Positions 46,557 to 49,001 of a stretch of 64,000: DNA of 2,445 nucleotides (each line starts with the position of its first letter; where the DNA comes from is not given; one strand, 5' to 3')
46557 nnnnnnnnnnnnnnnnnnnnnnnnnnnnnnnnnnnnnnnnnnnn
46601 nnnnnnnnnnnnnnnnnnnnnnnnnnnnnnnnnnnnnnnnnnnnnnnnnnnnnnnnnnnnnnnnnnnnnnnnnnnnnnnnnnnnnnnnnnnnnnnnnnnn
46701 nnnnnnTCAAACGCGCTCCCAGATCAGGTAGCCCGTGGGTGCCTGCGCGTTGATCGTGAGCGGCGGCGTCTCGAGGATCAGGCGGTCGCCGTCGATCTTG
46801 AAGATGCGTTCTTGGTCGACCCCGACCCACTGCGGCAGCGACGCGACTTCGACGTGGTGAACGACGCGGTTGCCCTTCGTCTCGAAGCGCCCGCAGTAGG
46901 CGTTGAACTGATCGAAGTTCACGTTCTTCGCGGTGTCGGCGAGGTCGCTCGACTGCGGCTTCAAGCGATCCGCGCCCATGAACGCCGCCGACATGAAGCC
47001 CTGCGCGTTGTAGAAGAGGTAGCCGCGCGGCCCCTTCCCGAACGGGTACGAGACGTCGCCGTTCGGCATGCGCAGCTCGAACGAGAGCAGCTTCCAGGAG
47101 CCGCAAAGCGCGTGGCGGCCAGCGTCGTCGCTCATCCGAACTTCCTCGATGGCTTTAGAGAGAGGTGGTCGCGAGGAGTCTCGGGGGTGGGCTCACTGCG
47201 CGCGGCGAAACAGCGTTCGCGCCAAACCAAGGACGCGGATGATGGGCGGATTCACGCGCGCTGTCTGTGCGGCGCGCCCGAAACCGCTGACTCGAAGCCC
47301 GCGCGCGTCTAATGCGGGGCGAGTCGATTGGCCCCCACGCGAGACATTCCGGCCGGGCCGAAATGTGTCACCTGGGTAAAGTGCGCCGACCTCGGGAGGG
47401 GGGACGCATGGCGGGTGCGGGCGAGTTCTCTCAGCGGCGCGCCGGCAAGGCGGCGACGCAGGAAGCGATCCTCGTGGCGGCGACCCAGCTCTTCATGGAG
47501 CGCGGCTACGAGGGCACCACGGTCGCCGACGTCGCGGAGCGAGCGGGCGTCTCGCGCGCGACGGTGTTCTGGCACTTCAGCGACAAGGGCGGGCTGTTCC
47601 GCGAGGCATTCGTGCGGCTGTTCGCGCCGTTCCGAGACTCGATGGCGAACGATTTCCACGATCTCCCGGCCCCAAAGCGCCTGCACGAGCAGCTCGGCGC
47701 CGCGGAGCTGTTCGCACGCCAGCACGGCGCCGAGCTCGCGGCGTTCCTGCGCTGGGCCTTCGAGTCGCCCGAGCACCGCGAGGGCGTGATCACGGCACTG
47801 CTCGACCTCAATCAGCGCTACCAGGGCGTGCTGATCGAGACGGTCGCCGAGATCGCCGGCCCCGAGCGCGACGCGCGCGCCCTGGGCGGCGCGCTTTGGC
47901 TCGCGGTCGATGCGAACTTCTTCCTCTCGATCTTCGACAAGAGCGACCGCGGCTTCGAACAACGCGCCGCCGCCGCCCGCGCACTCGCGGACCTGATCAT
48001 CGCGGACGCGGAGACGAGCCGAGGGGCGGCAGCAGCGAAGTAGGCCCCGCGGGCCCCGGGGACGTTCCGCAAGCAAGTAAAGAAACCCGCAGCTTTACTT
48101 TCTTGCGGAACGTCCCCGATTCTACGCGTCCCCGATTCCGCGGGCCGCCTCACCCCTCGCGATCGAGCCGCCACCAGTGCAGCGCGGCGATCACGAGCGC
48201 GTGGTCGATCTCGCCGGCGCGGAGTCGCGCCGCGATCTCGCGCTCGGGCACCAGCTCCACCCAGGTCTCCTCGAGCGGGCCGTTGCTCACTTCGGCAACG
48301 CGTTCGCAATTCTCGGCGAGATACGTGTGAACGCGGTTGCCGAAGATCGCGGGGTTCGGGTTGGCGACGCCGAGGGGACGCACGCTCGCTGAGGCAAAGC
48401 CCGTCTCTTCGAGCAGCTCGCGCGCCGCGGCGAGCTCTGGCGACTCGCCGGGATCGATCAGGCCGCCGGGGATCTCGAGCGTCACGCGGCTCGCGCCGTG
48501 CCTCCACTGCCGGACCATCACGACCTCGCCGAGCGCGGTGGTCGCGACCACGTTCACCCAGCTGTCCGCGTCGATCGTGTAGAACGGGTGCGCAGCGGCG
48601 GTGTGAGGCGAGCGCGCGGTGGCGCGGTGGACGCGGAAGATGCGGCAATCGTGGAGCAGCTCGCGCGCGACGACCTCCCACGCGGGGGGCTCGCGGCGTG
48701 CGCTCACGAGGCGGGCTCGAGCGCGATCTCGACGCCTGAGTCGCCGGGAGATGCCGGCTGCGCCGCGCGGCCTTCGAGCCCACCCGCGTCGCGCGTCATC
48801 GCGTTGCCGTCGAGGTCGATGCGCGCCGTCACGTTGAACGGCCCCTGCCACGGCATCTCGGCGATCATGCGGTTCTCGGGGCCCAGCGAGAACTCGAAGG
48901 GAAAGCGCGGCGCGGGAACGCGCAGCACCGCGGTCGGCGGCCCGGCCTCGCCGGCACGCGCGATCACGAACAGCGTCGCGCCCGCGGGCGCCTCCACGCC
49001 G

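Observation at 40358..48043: Orphan one-module reducing PKS operon with a lipocalin-like partner, no recognisable KR and no TE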

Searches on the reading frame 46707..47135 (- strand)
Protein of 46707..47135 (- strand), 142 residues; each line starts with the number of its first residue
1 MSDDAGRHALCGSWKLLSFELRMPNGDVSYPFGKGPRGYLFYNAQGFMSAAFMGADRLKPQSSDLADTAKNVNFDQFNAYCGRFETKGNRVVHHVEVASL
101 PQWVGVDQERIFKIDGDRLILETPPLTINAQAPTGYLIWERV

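Call 7: search_protein_families(library=pfam, proteins=[window:46707-47135:-], max_evalue=0.01)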
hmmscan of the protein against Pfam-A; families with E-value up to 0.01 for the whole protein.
window:46707-47135:- (142 aa): 1 family
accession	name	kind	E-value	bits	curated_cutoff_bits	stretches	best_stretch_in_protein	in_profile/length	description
PF13924.12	Lipocalin_5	-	2.1e-29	102.7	25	1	12-142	2-142/142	Lipocalin-like domain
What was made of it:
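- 46707..47135 (-): Lipocalin_5 (PF13924) protein, 142 aa, no signal peptide; first gene of the cassette. Pfam E 2e-29 (call 7).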

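Call 24: find_homologous_proteins(query=window:46710-47135:-, max_evalue=0.00001)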
Query window:46710-47135:- (142 aa): 37 proteins with E <= 0.00001 among 45 candidates.
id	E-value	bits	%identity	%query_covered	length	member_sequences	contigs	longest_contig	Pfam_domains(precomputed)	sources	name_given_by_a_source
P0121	9.5e-86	303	90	100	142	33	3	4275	PF13924.13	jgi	jgi:hypothetical protein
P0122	6.3e-83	294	87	100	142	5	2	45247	PF13924.13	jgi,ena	-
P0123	1.2e-82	293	88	100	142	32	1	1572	PF13924.13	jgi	jgi:hypothetical protein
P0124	1.6e-80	286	84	100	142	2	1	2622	PF13924.13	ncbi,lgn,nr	ncbi:MAG TPA: lipocalin-like domain-containing protein [Myxococcota bacterium]|nr:lipocalin-like dom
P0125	6.6e-80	284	83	100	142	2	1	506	PF13924.13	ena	-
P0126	1.8e-79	282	84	100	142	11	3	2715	PF13924.13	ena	-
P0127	9.7e-78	277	84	99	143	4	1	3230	PF13924.13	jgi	jgi:hypothetical protein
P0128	4.2e-77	275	84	99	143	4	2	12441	PF13924.13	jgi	jgi:hypothetical protein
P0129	7.0e-77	274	82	100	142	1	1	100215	PF13924.13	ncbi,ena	-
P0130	1.2e-76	273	82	100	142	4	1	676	PF13924.13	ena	-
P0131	2.3e-76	272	83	100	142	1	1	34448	PF13924.13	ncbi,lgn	-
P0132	2.9e-76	272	80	100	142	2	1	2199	PF13924.13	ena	-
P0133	7.0e-76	271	82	100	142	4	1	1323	PF13924.13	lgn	-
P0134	1.2e-75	270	82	99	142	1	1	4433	PF13924.13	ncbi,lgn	-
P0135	4.6e-73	262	82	96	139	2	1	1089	PF13924.13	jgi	jgi:hypothetical protein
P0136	5.7e-68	245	75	98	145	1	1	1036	PF13924.13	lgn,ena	-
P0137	4.9e-67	242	74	99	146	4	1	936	PF13924.13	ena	-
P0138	2.7e-66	240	76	94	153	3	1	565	PF13924.13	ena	-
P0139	5.3e-66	239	75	98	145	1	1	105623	PF13924.13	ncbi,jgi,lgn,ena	-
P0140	1.6e-65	237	75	99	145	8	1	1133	PF13924.13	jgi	jgi:hypothetical protein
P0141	4.5e-64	232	75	94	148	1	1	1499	PF13924.13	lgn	-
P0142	1.2e-60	221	72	93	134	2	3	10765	PF13924.13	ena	-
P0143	3.1e-60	220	72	96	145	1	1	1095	PF13924.13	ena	-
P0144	2.7e-59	217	71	93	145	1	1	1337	PF13924.13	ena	-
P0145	6.1e-59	216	67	97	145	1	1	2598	PF13924.13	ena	-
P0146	1.0e-58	215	68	97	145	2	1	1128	PF13924.13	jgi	jgi:hypothetical protein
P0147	4.3e-58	213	66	96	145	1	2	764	PF13924.13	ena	-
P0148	2.1e-57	211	69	99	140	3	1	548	PF13924.13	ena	-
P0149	1.7e-53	198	74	85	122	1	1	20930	PF13924.13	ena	-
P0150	5.1e-40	154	57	94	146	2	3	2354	PF13924.13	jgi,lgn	jgi:hypothetical protein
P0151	8.6e-32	128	44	94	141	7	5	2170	PF13924.13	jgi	jgi:hypothetical protein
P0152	2.2e-30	123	45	94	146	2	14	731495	PF13924.13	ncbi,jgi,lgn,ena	-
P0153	5.8e-27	112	41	94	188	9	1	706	PF13924.13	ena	-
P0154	1.0e-24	105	40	94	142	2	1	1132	PF13924.13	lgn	-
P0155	3.8e-19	87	36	94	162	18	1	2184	PF13924.13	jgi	jgi:hypothetical protein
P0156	7.4e-17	79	41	94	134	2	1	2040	PF13924.13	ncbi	-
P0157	2.7e-6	45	42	46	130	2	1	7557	PF13924.13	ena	-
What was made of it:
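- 46707..47135 (-): Orthologues are 82-90% identical (call 24).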

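Call 37: search_solved_structures(query=window:46710-47135:-, max_evalue=1, show_alignments=2)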
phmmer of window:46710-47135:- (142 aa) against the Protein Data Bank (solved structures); distinct sequences matched with E-value up to 1: 2.
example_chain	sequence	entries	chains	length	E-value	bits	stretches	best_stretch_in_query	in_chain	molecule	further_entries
8sh4_A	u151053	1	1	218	0.72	12.7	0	67-97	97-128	tRNA (guanine-N(1)-)-methyltransferase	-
3knu_A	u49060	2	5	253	0.96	12.3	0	67-97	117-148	tRNA (guanine-N(1)-)-methyltransferase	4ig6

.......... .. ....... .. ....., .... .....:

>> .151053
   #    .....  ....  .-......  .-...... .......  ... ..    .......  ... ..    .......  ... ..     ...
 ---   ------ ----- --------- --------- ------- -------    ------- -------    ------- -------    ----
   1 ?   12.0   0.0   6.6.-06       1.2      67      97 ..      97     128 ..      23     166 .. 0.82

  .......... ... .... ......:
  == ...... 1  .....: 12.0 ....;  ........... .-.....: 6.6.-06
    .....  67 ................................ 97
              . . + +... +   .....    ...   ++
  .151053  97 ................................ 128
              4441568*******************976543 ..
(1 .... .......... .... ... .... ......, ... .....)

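Call 50: find_related_loci(query=A3, collection=genome_contigs, flank=8000)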
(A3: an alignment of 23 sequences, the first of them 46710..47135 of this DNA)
Query A3 (142 aa) in genome_contigs; peptide patterns used: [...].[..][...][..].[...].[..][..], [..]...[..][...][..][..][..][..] (x = any residue, [..] = any of these).
478 stretches matched a pattern; 425 encode a relative of the query (tblastn E <= 1e-3); the best 80 are kept; 80 distinct loci.
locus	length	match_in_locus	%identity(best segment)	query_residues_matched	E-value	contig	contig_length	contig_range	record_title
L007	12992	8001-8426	86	1-142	6e-86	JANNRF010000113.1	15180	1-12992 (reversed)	MAG: Deltaproteobacteria bacterium isolate SOY_31_metabat_371 SOY_31_k141_1111630, whole genome shotgun sequence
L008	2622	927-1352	84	1-142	5e-88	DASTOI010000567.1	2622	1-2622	MAG TPA_asm: Myxococcota bacterium isolate SMAG_U2166 k141_1392764, whole genome shotgun sequence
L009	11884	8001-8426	87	1-142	3e-85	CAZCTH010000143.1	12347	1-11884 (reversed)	MAG TPA_asm: uncultured Spirochaetales bacterium isolate binchicken_co199_92 genome assembly, contig: NODE_3631_length_1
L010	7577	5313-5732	87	1-140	7e-85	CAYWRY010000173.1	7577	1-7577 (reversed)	MAG TPA_asm: uncultured Spirochaetales bacterium isolate binchicken_co107_401 genome assembly, contig: NODE_20701_length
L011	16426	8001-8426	83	1-142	1e-82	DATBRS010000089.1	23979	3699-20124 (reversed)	MAG TPA_asm: Myxococcota bacterium isolate SMAG_U4135 k141_1487763, whole genome shotgun sequence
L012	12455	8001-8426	83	1-142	2e-81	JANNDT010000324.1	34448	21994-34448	MAG: Deltaproteobacteria bacterium isolate OTE_75_metabat_549 OTE_75_k141_4387648, whole genome shotgun sequence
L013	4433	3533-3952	82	1-140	3e-80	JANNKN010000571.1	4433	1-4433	MAG: Deltaproteobacteria bacterium isolate SOY_4_C_concoct_51 SOY_4_C_k141_3085010, whole genome shotgun sequence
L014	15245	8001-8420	76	3-142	3e-72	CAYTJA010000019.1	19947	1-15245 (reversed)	MAG TPA_asm: uncultured Spirochaetales bacterium isolate binchicken_co165_146 genome assembly, contig: k141_2089756, who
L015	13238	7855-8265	56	6-142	5e-47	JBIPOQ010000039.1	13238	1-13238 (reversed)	MAG: Myxococcota bacterium isolate ME2014-08-22_3300042298_group5_bin105 Rohwer_bin1513_scaffold_4431_c1, whole genome s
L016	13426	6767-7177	56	6-142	5e-47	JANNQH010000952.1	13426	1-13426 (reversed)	MAG: Deltaproteobacteria bacterium isolate SOY_31_metabat_477 SOY_31_k141_811662, whole genome shotgun sequence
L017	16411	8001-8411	55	6-142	3e-46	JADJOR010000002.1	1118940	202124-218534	MAG: Deltaproteobacteria bacterium isolate Fred_18-Q3-R57-64_BAT3C.701 tig00002565-10-11191480, whole genome shotgun seq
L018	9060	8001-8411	55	6-142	3e-46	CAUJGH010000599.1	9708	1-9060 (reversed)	MAG: Myxococcota bacterium isolate KLAP59 genome assembly, contig: KLAP59_270609, whole genome shotgun sequence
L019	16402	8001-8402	56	9-142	5e-46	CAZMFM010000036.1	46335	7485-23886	MAG TPA_asm: uncultured Spirochaetaceae bacterium isolate SRP128015_co1_44 genome assembly, contig: NODE_681_length_4633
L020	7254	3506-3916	55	6-142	4e-46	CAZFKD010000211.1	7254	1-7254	MAG TPA_asm: uncultured Spirochaetaceae bacterium isolate SRP072547_co1_164 genome assembly, contig: NODE_21994_length_7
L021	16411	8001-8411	55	6-142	7e-46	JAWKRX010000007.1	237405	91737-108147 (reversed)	MAG: Myxococcota bacterium isolate BC2.74 BC2.74.fa-7, whole genome shotgun sequence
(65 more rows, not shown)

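Call 55: predict_structure(alignment_id=A3)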
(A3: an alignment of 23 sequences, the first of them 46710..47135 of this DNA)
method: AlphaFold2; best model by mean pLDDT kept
length: 142 residues; sequences in the alignment: 23
mean_pLDDT: 87.4   pTM: 0.79
mean pLDDT of the five models: 87.4, 86.9, 86.2, 86.2, 81.2
residues with pLDDT >= 90: 86; 70-90: 37; 50-70: 18; < 50: 1
segments of 3 or more residues with pLDDT < 50: none
pLDDT, mean of each block of 10 residues (from residue 1): 73 97 91 92 97 82 74 75 95 95 92 96 74 90 96
secondary structure, 60 per line:
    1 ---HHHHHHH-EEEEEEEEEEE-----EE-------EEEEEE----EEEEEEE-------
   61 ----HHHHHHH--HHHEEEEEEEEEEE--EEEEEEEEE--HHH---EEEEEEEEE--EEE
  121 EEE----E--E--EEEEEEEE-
elements in order: H4-10 E12-22 E37-42 E47-53 H65-71 E77-87 E90-98 E107-115 E118-123 E134-141
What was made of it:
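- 46707..47135 (-): AF2 model has pLDDT 87 and is an antiparallel beta-barrel (call 55).
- On Lipocalin_5 (PF13924) / calycin fold: AF2 model has pLDDT 87 with eight main strands (call 55).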

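Call 61: fold_search(model_id=the predicted structure, library=pdb)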
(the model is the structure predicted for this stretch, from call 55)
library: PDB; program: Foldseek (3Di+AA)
matches with E <= 10: 1097; with E <= 0.001: 1
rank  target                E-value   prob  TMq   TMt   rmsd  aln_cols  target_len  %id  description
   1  5byp_A                2.3e-04  1.00  0.48  0.56   5.1       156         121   10  Crystal structure of an uncharacterized protein (BACEGG_01585) from Bacteroides eggerthii DSM 20697 at 2.60 A resoluti (released 2015-07-08)
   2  3wjb_A                1.6e-03  1.00  0.37  0.35   8.7       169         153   11  Crystal structure of mutant nitrobindin M75L/H76L/Q96C/M148L/H158L (NB4) from Arabidopsis thaliana (released 2014-04-09)
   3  8u2f_B                1.6e-03  1.00  0.48  0.50   8.4       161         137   13  Vibrio parahaemolyticus ToxS periplasmic domain (released 2024-09-11)
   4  3wje_A                1.6e-03  1.00  0.38  0.36   6.7       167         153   11  Crystal structure of mutant nitrobindin M75W/H76L/Q96C/M148L/H158L (NB6) from Arabidopsis thaliana (released 2014-04-02)
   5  8ah9                  2.2e-03  1.00  0.44  0.52   6.0       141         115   14  De novo retro-aldolase RAbetaB-16.1 (released 2023-08-16)
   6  8u2f_A                2.4e-03  1.00  0.50  0.51   7.8       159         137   13  Vibrio parahaemolyticus ToxS periplasmic domain (released 2024-09-11)
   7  7fw8                  2.5e-03  1.00  0.42  0.44   8.9       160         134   16  Crystal Structure of human FABP4 binding site mutated to that of FABP3 in complex with 6-chloro-2-methyl-4-phenylquinoli (released 2023-06-14)
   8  1alb                  2.5e-03  1.00  0.38  0.41  10.6       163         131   15  CRYSTAL STRUCTURE OF RECOMBINANT MURINE ADIPOCYTE LIPID-BINDING PROTEIN (released 1993-10-31)
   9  3p6c                  2.6e-03  1.00  0.43  0.44   9.4       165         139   15  Human adipocyte lipid-binding protein FABP4 in complex with citric acid (released 2011-04-13)
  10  4xmh_A                3.1e-03  1.00  0.48  0.39   6.4       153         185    9  Crystal structure of nitrophorin 7 from Rhodnius prolixus at pH 7.8 complexed with Gly-Gly-Gly (released 2015-07-29)
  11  6czj_B                3.1e-03  1.00  0.42  0.51   5.6       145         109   10  Structure of a redesigned beta barrel, b10 (released 2018-09-19)
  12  5d45                  3.2e-03  1.00  0.40  0.42   9.1       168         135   15  Crystal Structure of FABP4 in complex with 3-(5-cyclopropyl-2,3-diphenyl-1H-indol-1-yl)propanoic acid (released 2016-06-22)
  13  4hfo_A                3.8e-03  1.00  0.44  0.35   6.0       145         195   12  Biogenic amine-binding protein selenomethionine derivative (released 2013-01-02)
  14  4ymy                  3.8e-03  0.99  0.37  0.35   6.9       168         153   11  Crystal structure of mutant nitrobindin M75A/H76L/Q96C/M148L/H158A (NB11) from Arabidopsis thaliana (released 2015-12-30)
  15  3wje_B                4.2e-03  0.99  0.37  0.35   6.6       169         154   10  Crystal structure of mutant nitrobindin M75W/H76L/Q96C/M148L/H158L (NB6) from Arabidopsis thaliana (released 2014-04-02)
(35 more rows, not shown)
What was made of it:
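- On Lipocalin_5 (PF13924) / calycin fold: Foldseek hits are all calycin-type barrels, though weak (call 61).
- Closest known: Calycin / lipocalin-fold accessory proteins of polyketide pathways. Same: The OssO spirocyclase appears among the weak structural matches (rank 18, call 61).
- Closest known: Calycin / lipocalin-fold accessory proteins of polyketide pathways. Different: TM-scores are 0.5 or below, identities are about 10%, and uncharacterised or binding proteins rank higher (call 61).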

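Call 64: search_protein_families(library=ncbifam, proteins=[window:46710-47135:-], max_evalue=0.00001)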
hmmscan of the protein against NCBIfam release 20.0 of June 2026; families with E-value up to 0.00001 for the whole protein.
window:46710-47135:- (142 aa): 0 families

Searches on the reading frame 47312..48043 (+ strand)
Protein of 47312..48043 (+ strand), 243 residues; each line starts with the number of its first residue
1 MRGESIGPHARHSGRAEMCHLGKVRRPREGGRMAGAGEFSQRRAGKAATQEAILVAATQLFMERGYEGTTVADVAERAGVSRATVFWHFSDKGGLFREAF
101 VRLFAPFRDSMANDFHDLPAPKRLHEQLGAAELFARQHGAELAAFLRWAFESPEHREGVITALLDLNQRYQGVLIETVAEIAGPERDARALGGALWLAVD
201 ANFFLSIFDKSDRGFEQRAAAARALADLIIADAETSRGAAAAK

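Call 7: search_protein_families(library=pfam, proteins=[window:47312-48043:+], max_evalue=0.01)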
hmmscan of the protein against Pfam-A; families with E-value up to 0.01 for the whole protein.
window:47312-48043:+ (243 aa): 3 families
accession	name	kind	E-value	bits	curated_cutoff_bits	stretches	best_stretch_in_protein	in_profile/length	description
PF00440.29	TetR_N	-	3.5e-19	68.7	24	1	53-99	1-47/47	Bacterial regulatory proteins, tetR family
PF00356.27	LacI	-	0.0014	18.8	27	1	70-85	1-16/46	Bacterial regulatory proteins, lacI family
PF13560.12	HTH_31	-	0.0032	18.2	27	0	62-104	8-50/64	Helix-turn-helix domain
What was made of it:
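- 47408..48043 (+): Divergent TetR-family regulator, 211 aa (start revised from 47312). Pfam TetR_N E 4e-19 (call 7).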

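Call 64: search_protein_families(library=ncbifam, proteins=[window:47408-48043:+], max_evalue=0.00001)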
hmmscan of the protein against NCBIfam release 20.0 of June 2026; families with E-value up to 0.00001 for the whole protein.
window:47408-48043:+ (211 aa): 14 families
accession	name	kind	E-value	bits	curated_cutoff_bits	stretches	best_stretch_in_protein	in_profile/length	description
NF051852.1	efflux_TF_MtrR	exception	3.8e-14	53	280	1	16-164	10-158/205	multidrug efflux system transcriptional repressor MtrR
NF037937.1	septum_RefZ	equivalog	2.8e-13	50.2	180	1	19-86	2-69/195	forespore capture DNA-binding protein RefZ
NF041196.1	ScbR_bind_reg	equivalog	1.9e-12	47.8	150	1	9-66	1-56/191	ScbR family autoregulator-binding transcription factor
TIGR03968.1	mycofact_TetR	equivalog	1.1e-11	44.7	224.9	1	14-110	7-103/190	mycofactocin system transcriptional regulator MftR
NF007949.0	PRK10668.1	equivalog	1.6e-11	44.1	271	1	16-68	11-63/216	multidrug efflux transporter transcriptional repressor AcrR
TIGR03384.1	betaine_BetI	equivalog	2.2e-10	40.5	201.3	1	18-90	10-82/189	choline-binding transcriptional repressor BetI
NF011572.0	PRK14996.1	equivalog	4.7e-10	39.7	144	1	16-100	8-91/192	TetR family transcriptional regulator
NF007430.0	PRK09975.1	equivalog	5e-10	38.9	274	1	16-77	11-71/220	acrEF/envCD operon transcriptional regulator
NF053516.1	TranRepPrsAVib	equivalog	6.9e-10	39.1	300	1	13-90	3-80/208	TetR family transcriptional repressor PsrA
NF001978.0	PRK00767.1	equivalog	3.4e-08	33.5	118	1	18-85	11-78/197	transcriptional regulator BetI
TIGR03613.1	RutR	equivalog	3.9e-08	33.4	368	1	13-66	5-58/202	pyrimidine utilization regulatory protein R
NF011584.0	PRK15008.1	equivalog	8.6e-08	32.3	230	1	9-65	11-67/212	HTH-type transcriptional regulator RutR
NF050111.1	TransRegSACE7040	equivalog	1e-07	32.1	250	1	18-70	3-55/186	SACE_7040 family transcriptional regulator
NF053731.1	TransRegFasRMycb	equivalog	1.8e-07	31.2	330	1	13-65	8-60/199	HTH-type transcriptional activator FasR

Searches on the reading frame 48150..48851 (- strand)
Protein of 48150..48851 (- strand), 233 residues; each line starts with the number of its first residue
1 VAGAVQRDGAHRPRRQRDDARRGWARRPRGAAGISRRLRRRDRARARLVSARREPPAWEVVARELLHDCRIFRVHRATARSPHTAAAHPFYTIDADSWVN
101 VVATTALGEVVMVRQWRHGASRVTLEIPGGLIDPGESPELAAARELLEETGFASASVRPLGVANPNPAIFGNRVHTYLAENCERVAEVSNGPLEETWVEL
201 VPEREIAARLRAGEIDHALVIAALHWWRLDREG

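Call 16: search_protein_families(library=pfam, proteins=[window:48150-48851:-], max_evalue=0.001)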
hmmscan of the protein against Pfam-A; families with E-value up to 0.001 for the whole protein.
window:48150-48851:- (233 aa): 1 family
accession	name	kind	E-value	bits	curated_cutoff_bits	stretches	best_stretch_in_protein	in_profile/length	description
PF00293.34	NUDIX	-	4.8e-15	56.2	21.1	1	99-209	6-119/134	NUDIX domain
